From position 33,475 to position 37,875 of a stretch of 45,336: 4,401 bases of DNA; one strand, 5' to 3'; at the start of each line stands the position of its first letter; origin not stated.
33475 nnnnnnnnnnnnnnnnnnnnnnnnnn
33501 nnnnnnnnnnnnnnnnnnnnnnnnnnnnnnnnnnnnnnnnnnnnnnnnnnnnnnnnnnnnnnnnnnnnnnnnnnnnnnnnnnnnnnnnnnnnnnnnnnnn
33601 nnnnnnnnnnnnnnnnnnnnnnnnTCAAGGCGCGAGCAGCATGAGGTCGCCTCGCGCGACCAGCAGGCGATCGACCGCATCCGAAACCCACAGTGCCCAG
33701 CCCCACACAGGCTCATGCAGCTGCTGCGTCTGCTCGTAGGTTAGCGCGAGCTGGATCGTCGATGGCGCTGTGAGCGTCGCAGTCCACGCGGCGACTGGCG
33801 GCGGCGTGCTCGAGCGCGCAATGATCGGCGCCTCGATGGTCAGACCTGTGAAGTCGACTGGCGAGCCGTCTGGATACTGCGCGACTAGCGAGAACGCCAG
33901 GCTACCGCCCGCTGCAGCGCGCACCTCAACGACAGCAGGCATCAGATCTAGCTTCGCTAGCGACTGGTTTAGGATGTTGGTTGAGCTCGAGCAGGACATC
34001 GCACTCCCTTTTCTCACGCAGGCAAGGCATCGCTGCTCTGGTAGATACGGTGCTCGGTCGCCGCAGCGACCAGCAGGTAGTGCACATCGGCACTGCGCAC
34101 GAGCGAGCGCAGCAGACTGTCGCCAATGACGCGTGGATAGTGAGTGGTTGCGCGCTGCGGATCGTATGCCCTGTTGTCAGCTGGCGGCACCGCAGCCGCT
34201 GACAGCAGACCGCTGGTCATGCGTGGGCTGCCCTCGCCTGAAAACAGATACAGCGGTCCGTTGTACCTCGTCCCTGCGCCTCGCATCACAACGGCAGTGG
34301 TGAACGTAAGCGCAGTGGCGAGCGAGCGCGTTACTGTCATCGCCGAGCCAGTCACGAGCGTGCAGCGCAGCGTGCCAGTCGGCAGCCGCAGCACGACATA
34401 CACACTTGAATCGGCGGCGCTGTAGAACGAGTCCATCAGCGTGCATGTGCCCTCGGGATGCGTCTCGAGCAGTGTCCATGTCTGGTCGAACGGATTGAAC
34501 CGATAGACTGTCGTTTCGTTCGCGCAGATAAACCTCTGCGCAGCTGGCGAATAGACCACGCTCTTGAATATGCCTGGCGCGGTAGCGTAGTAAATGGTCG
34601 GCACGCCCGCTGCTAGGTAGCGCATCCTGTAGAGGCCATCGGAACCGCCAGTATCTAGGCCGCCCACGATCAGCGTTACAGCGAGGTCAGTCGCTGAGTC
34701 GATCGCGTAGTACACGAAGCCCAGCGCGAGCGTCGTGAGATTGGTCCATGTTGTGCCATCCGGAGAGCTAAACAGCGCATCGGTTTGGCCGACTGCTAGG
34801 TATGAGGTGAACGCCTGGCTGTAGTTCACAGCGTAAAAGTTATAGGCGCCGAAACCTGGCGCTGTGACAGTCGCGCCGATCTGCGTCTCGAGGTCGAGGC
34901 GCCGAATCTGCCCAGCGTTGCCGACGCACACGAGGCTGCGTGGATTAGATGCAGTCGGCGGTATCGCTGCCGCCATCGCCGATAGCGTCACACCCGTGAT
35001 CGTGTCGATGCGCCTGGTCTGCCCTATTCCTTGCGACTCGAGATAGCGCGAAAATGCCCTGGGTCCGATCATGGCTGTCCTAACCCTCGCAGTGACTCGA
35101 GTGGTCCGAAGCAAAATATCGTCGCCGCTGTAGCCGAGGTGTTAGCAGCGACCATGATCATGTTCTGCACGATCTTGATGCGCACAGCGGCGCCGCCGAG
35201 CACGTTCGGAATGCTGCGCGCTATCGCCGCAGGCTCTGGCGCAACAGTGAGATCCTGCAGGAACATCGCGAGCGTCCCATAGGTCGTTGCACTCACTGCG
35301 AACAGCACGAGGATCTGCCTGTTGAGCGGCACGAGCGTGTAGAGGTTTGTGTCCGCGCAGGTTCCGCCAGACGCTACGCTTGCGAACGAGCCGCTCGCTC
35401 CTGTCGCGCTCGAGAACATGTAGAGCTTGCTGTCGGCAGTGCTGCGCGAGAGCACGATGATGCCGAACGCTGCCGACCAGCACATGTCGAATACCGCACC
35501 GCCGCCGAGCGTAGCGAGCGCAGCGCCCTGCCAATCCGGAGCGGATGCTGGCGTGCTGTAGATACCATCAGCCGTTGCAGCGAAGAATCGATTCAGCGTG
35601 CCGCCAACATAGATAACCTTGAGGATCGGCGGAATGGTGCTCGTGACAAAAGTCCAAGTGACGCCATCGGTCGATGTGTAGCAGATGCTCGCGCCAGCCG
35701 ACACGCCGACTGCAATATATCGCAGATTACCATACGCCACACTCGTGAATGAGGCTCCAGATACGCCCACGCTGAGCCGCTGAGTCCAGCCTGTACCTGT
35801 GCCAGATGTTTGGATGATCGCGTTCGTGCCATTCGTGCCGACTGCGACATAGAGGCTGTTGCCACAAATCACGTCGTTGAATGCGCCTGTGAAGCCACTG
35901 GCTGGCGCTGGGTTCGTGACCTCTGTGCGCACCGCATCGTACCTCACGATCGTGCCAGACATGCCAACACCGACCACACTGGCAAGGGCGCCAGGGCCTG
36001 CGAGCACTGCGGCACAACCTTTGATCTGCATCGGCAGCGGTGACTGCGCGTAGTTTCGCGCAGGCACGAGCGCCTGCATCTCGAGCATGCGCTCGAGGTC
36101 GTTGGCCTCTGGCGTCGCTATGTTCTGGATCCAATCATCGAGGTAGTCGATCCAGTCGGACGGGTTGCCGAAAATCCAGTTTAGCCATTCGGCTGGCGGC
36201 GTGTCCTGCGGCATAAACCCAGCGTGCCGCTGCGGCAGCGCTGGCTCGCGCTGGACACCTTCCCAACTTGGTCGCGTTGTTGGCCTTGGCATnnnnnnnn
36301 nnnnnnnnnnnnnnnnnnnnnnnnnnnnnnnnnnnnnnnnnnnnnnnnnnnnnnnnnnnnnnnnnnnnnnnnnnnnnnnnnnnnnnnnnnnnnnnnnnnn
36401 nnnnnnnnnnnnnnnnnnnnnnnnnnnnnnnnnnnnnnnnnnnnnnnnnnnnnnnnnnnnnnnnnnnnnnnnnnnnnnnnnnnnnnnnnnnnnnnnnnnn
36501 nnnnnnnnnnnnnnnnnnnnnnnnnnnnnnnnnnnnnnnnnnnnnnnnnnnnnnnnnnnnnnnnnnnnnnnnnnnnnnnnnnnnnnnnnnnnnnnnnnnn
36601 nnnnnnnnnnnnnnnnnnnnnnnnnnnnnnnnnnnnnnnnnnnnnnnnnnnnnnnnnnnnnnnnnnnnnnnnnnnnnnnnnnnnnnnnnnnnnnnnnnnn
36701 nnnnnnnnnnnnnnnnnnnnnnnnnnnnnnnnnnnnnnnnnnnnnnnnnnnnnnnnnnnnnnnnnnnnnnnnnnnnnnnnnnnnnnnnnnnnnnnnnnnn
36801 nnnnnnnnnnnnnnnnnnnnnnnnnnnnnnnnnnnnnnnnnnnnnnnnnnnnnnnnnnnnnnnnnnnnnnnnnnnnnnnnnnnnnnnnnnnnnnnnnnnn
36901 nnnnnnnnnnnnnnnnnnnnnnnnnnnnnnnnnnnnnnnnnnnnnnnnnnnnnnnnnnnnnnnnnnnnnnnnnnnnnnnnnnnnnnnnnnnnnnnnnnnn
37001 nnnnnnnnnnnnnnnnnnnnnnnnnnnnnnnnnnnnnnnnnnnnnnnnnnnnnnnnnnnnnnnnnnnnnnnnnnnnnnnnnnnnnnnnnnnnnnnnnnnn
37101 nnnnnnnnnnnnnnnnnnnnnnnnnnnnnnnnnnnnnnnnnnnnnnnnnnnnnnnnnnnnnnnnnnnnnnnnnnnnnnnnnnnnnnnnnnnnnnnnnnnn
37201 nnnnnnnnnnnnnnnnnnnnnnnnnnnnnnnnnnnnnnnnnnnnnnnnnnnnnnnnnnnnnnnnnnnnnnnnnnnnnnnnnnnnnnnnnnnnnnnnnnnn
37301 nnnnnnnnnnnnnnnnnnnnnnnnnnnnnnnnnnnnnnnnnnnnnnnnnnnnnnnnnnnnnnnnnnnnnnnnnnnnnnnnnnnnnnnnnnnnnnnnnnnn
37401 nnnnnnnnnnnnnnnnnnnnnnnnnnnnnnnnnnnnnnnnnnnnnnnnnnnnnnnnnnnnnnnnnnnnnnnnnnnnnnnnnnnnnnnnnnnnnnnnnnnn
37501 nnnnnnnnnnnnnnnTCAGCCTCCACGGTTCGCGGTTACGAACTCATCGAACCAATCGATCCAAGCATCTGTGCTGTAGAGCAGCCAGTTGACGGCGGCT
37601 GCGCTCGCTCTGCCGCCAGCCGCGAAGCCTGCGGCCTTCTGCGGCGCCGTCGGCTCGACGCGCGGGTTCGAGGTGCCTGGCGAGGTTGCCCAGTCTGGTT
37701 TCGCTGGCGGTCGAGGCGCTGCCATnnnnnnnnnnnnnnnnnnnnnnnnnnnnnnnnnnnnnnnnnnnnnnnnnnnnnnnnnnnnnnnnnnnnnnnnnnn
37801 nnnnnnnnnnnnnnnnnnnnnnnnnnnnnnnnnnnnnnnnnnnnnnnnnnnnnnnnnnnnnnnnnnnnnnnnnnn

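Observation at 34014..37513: Three tandem paralogous Asp-box-like beta-propeller proteins downstream of the collagen-like fibre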

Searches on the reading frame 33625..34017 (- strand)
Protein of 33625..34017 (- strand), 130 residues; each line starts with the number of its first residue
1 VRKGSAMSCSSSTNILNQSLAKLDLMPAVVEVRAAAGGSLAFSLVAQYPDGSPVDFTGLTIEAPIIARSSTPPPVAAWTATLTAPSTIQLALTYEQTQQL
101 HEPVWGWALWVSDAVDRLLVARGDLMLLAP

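Call 3: search_protein_families(library=pfam, proteins=[window:33625-34017:-], max_evalue=1)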
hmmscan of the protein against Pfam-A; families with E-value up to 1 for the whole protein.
window:33625-34017:- (130 aa): 1 family
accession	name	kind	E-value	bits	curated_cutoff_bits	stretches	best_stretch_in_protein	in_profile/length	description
PF12146.15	Hydrolase_4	-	0.21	11.3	27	1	36-92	85-139/239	Serine aminopeptidase, S33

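Call 4: search_protein_families(library=phrogs, proteins=[window:33625-34017:-], max_evalue=1)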
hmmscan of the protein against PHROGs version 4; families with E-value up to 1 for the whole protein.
window:33625-34017:- (130 aa): 2 families
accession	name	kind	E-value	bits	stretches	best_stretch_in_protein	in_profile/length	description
phrog_1084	-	unknown function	7.4e-05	23.8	1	26-105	4-87/123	unknown function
phrog_21877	-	unknown function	0.1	13.7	1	91-112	10-31/63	-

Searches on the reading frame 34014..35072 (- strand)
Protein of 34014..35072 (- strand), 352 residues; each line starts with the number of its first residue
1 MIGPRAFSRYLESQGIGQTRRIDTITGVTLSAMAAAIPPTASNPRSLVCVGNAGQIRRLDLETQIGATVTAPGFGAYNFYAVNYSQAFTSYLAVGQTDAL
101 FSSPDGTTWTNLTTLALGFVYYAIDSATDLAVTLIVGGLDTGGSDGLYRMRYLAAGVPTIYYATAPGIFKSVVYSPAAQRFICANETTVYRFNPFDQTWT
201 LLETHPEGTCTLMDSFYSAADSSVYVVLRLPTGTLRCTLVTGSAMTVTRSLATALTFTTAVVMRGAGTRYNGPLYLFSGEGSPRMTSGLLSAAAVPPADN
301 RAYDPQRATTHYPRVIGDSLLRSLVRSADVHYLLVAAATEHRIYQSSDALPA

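Call 3: search_protein_families(library=pfam, proteins=[window:34014-35072:-], max_evalue=1)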
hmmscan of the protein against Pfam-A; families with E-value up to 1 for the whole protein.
window:34014-35072:- (352 aa): 0 families

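Call 4: search_protein_families(library=phrogs, proteins=[window:34014-35072:-], max_evalue=1)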
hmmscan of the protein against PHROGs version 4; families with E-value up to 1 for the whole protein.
window:34014-35072:- (352 aa): 0 families

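Call 23: search_solved_structures(query=window:34014-35072:-, max_evalue=10)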
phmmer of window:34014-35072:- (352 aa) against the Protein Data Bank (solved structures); distinct sequences matched with E-value up to 10: 3.
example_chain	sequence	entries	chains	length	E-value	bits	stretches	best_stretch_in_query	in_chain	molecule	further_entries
3qbq_B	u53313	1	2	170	0.066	15.7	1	32-116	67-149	Tumor necrosis factor receptor superfamily member 11A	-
4giq_R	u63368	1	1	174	0.068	15.7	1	32-116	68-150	Tumor necrosis factor receptor superfamily member 11A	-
3me2_R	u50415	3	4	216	0.11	15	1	32-116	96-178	Tumor necrosis factor receptor superfamily member 11A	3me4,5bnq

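Call 32: find_homologous_proteins(query=window:34014-35072:-, max_evalue=0.01)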
Query window:34014-35072:- (352 aa): 2 proteins with E <= 0.01 among 8000 candidates.
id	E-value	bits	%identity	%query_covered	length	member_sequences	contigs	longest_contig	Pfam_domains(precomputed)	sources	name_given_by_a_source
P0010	1.1e-226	769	100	100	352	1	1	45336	-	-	-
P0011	4.5e-71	258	44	99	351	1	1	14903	-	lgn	-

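Call 54: predict_structure(alignment_id=A3)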
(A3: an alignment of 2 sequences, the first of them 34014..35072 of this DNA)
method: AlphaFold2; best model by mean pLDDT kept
length: 352 residues; sequences in the alignment: 2
mean_pLDDT: 45.1   pTM: 0.48
mean pLDDT of the five models: 45.1, 43.9, 41.2, 40.2, 34.7
residues with pLDDT >= 90: 0; 70-90: 34; 50-70: 95; < 50: 223
segments of 3 or more residues with pLDDT < 50: 1-80, 116-131, 136-148, 150-158, 251-352
pLDDT, mean of each block of 10 residues (from residue 1): 36 34 23 34 39 39 36 41 53 56 61 49 42 48 44 48 66 71 79 79 74 63 67 66 63 31 28 27 23 25 24 24 29 30 30 24
secondary structure, 60 per line:
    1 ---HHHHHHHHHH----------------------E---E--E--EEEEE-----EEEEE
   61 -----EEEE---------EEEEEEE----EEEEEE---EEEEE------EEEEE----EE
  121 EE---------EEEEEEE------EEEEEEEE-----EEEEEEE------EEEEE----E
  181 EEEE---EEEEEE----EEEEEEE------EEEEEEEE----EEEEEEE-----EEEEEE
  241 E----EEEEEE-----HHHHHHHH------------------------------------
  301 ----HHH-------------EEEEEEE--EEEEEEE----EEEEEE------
elements in order: H4-13 E46-50 E56-60 E66-69 E79-85 E90-95 E99-103 E110-114 E119-122 E132-138 E145-152 E158-164 E171-175 E180-184 E188-193 E198-204 E211-218 E223-229 E235-241 E246-251 H257-264 E321-327 E330-336 E341-346

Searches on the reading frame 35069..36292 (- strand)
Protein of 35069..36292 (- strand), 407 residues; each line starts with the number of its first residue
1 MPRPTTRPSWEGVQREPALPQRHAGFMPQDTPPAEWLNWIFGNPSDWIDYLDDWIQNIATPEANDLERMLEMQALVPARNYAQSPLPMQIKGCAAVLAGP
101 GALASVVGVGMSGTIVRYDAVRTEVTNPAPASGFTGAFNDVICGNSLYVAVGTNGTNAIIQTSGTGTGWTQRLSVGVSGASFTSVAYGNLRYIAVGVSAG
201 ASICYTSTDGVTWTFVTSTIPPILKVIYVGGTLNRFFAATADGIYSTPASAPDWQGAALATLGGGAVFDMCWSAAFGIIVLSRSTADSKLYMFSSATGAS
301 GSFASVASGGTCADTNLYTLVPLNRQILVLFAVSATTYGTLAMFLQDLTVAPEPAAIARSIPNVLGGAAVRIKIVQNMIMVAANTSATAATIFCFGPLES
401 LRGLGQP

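Call 3: search_protein_families(library=pfam, proteins=[window:35069-36292:-], max_evalue=1)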
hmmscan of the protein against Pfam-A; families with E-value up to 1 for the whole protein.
window:35069-36292:- (407 aa): 3 families
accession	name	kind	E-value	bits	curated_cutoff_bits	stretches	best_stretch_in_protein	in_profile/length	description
PF19755.4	DUF6242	-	0.014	15.7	29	1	141-213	149-217/217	Domain of unknown function (DUF6242)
PF06545.17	AllG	-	0.1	12.6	27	1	142-184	160-202/215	Oxamate carbamoyltransferase subunit AllG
PF16914.10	TetR_C_12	-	0.23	11.9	27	0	270-289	74-93/105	Bacterial transcriptional repressor C-terminal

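Call 4: search_protein_families(library=phrogs, proteins=[window:35069-36292:-], max_evalue=1)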
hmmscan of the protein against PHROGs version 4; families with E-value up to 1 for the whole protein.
window:35069-36292:- (407 aa): 0 families

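Call 22: search_solved_structures(query=window:35069-36292:-, max_evalue=10)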
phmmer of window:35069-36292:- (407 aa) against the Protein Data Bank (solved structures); distinct sequences matched with E-value up to 10: 2.
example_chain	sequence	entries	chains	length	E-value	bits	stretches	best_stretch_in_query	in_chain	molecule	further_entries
8gym_th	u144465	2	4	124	0.22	14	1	49-146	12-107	NDUTT17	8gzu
8b6f_BV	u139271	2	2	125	0.49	12.8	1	49-126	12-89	NDUTT17 | NDUTT12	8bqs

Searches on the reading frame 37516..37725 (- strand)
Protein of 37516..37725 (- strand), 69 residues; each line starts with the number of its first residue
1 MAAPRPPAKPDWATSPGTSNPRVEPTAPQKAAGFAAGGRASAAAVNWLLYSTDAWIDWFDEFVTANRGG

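Call 27: search_protein_families(library=pfam, proteins=[window:37516-37725:-], max_evalue=0.1)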
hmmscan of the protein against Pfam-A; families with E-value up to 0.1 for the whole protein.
window:37516-37725:- (69 aa): 0 families

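Call 35: search_protein_families(library=phrogs, proteins=[window:37516-37725:-], max_evalue=0.01)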
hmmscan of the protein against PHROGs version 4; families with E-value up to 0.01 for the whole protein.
window:37516-37725:- (69 aa): 0 families

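Call 51: search_solved_structures(query=A5, max_evalue=10, show_alignments=3)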
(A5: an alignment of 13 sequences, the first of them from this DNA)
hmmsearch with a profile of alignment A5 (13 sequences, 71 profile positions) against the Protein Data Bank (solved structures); distinct sequences matched with E-value up to 10: 12.
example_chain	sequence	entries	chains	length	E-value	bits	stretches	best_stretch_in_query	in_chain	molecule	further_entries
9cuy_c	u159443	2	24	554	0.0028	21.1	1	27-57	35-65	Short tail fiber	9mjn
6mei_H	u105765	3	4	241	0.074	16.5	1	13-32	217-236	antibody HEPC3 Heavy Chain | HEPC3 Heavy Chain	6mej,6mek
6wkl_A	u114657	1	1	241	0.21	15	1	13-32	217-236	BAP050 Fab Heavy Chain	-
8tfe_A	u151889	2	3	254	0.62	13.5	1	13-32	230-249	CBH-7 Heavy chain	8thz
6wju_H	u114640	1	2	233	0.74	13.3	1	13-32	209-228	4A10 Fab Heavy Chain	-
5d27_A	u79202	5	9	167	0.82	13.1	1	27-67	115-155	Phosphatidylinositol 3,4,5-trisphosphate-dependent Rac exchanger 1 protein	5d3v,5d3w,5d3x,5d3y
6wkm_H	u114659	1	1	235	0.82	13.1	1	13-32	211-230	22D2 Fab Heavy Chain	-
8so3_H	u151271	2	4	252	0.98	12.9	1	13-32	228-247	favezelimab Fab heavy chain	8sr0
6x9x_A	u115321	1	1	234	1.1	12.7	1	13-32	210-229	HC84.26 Fab Heavy Chain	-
8thz_E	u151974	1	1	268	1.1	12.7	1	13-32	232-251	HC84.26 Heavy chain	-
8tgv_E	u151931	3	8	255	1.2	12.6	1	13-32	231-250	HC84.26 Heavy chain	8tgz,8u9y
8fsj_H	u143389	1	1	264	1.6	12.2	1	13-32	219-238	HEPC74 heavy chain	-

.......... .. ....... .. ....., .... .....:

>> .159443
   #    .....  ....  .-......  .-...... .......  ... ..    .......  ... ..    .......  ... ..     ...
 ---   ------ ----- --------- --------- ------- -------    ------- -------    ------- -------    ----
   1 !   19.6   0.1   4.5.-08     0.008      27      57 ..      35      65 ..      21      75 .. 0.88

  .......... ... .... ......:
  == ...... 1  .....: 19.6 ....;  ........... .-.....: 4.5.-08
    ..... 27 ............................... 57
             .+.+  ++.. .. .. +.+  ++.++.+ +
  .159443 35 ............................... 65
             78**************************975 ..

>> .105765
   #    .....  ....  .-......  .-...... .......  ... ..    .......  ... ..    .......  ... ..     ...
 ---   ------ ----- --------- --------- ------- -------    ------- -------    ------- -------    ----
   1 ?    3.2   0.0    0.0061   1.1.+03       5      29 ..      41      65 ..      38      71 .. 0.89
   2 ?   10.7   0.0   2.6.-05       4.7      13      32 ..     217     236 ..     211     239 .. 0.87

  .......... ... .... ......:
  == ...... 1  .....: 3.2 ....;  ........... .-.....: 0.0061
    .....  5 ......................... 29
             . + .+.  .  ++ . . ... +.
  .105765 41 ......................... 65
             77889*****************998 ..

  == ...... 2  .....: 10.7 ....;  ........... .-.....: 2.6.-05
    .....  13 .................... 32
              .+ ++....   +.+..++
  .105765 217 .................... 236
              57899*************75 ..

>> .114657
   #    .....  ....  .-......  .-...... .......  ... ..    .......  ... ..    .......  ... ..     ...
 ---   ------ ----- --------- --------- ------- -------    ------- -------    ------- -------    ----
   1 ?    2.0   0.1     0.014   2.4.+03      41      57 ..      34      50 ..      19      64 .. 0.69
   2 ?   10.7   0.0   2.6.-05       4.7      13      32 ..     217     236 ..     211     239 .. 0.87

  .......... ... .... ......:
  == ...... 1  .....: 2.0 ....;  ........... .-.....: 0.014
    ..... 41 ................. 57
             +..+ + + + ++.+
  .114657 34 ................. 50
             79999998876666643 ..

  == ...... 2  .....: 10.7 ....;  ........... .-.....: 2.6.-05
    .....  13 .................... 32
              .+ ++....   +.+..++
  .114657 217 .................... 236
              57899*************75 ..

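Call 52: search_protein_families(library=pfam, alignment_id=A5, max_evalue=1)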
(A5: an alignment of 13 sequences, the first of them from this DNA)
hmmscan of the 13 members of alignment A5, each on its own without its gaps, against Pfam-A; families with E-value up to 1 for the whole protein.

A. member 1, seq(69 aa): 0 families

B. families by the number of members that match (of 13 scanned): 0 families
